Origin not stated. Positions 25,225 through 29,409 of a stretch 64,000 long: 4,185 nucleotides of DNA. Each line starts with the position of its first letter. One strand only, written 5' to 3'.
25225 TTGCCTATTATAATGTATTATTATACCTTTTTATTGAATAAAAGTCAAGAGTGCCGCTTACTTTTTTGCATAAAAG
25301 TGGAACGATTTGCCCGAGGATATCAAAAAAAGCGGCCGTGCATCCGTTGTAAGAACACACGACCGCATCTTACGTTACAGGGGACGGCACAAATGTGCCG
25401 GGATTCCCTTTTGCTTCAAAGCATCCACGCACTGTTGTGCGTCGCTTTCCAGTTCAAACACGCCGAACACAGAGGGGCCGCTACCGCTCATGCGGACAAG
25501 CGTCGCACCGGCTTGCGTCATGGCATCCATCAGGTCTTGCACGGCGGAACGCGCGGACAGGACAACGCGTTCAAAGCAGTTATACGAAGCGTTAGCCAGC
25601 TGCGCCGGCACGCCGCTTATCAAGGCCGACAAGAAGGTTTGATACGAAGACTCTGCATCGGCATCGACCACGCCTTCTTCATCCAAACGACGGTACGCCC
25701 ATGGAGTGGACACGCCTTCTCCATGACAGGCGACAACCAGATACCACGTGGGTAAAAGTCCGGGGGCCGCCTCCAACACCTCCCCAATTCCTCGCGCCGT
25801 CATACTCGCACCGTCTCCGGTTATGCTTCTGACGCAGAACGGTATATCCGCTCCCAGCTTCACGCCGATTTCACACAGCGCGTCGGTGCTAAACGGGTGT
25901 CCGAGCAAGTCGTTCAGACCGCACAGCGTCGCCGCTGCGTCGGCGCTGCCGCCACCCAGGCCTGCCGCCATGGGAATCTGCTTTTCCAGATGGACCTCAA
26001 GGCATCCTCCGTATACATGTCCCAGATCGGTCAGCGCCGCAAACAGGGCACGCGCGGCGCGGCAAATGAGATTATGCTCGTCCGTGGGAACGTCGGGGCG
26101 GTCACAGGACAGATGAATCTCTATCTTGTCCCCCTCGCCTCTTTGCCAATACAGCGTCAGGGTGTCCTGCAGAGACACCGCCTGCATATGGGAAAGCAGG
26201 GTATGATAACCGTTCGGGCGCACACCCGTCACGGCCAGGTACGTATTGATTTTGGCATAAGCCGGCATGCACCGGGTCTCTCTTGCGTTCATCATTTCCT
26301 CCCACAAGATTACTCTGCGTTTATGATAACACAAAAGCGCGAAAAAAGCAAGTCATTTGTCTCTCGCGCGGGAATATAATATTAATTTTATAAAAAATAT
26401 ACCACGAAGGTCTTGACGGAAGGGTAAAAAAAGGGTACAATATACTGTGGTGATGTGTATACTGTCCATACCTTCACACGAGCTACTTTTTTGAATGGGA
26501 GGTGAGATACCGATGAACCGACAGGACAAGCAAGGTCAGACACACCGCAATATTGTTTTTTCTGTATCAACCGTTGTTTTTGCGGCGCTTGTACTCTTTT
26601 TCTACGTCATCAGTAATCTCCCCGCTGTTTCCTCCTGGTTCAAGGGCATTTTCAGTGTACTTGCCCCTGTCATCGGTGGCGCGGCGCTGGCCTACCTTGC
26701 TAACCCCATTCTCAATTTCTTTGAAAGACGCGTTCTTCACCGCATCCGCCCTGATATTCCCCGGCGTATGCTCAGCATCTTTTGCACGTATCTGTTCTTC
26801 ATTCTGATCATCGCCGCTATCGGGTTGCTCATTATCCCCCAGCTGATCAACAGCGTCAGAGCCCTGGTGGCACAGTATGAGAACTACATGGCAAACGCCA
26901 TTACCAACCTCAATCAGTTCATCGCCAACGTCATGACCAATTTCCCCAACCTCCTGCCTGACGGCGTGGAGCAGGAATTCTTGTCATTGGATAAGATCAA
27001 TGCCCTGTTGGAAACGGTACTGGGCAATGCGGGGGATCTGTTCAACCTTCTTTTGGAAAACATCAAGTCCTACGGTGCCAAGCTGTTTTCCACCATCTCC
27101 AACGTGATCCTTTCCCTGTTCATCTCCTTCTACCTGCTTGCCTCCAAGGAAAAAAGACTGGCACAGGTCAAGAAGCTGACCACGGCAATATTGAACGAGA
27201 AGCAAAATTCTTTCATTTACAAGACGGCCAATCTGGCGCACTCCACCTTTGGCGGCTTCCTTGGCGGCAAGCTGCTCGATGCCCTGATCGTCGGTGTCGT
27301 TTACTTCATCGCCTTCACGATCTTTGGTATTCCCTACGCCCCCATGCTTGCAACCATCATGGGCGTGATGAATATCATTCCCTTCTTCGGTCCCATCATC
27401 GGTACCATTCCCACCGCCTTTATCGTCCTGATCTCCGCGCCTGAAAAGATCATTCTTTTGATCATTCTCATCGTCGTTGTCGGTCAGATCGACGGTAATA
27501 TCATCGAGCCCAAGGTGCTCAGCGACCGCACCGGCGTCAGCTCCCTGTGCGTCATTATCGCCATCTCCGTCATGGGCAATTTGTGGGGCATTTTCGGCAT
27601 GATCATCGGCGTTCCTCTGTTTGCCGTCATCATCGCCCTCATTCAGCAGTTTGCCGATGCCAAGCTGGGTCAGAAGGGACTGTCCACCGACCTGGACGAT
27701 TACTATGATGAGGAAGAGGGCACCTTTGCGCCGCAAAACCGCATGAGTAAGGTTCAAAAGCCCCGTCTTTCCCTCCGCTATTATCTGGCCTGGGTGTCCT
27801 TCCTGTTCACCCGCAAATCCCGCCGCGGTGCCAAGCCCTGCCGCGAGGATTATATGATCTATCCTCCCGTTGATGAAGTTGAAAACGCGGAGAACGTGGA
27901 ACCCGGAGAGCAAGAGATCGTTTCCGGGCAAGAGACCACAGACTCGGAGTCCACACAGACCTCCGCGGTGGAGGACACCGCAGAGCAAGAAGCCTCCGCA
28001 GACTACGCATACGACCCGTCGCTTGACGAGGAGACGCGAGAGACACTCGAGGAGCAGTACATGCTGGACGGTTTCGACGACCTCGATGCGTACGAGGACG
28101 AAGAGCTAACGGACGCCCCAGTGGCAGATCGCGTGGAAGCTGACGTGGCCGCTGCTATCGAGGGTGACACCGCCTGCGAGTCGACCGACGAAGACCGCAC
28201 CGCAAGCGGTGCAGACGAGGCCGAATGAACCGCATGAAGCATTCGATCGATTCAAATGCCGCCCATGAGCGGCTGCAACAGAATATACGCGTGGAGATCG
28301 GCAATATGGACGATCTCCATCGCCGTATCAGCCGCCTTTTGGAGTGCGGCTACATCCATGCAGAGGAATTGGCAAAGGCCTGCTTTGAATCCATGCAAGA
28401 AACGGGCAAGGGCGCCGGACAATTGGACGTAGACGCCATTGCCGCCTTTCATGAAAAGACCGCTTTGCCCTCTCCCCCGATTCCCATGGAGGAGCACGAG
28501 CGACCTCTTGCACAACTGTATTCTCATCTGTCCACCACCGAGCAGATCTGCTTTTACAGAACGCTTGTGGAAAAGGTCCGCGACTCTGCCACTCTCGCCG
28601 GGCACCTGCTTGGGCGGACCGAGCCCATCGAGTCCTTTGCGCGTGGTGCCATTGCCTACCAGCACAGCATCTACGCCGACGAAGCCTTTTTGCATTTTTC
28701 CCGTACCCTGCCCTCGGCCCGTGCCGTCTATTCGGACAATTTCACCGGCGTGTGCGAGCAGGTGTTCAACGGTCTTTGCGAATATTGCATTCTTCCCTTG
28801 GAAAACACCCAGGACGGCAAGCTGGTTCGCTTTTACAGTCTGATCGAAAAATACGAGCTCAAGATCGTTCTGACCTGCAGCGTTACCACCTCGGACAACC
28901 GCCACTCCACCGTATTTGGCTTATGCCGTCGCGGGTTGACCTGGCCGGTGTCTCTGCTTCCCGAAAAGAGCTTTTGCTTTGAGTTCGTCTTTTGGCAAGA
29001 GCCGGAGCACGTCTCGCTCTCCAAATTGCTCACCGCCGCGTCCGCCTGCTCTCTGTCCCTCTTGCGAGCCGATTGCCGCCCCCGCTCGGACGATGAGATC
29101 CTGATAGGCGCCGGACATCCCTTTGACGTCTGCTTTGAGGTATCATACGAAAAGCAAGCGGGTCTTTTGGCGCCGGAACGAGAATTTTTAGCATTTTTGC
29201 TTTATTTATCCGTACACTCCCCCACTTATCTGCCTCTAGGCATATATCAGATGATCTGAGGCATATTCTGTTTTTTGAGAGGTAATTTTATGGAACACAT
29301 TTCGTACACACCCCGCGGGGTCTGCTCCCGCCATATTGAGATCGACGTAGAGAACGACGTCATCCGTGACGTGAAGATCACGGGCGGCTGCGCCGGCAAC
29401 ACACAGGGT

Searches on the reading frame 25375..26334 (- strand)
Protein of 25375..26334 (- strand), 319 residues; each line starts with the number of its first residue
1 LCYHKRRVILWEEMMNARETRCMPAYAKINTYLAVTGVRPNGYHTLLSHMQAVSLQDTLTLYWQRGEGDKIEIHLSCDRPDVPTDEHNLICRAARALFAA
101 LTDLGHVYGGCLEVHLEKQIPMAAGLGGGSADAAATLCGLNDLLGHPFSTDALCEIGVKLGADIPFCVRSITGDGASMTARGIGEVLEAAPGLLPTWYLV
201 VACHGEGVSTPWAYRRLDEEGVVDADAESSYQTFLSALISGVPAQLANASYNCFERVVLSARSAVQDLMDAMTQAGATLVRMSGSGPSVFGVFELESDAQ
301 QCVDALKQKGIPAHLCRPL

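Call 64: search_protein_families(library=pfam, proteins=[window:25375-26334:-], max_evalue=0.00001)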
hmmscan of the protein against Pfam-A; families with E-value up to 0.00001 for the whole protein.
window:25375-26334:- (319 aa): 2 families
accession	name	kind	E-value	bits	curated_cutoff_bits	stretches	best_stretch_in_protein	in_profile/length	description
PF00288.32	GHMP_kinases_N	-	2.1e-15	57.1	22.3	1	88-168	1-84/87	GHMP kinases N terminal domain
PF08544.19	GHMP_kinases_C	-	6.6e-11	42.9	21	1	243-310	10-83/85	GHMP kinases C terminal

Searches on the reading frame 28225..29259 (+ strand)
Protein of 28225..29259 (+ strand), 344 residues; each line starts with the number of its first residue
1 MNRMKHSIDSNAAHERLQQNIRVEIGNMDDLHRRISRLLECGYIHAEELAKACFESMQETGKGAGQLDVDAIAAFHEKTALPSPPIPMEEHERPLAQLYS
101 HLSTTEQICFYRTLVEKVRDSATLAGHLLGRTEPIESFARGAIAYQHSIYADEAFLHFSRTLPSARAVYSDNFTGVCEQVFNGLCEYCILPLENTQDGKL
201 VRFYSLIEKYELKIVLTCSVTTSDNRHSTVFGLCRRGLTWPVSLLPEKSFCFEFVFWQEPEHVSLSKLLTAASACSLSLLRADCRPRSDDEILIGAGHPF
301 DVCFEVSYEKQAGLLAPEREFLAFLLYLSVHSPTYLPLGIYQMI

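Call 64: search_protein_families(library=pfam, proteins=[window:28225-29259:+], max_evalue=0.00001)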
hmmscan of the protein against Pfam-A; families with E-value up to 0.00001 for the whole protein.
window:28225-29259:+ (344 aa): 1 family
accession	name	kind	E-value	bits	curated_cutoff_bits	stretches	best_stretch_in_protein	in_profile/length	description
PF00800.23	PDT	-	6.9e-06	26.4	25.2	0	150-216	10-74/181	Prephenate dehydratase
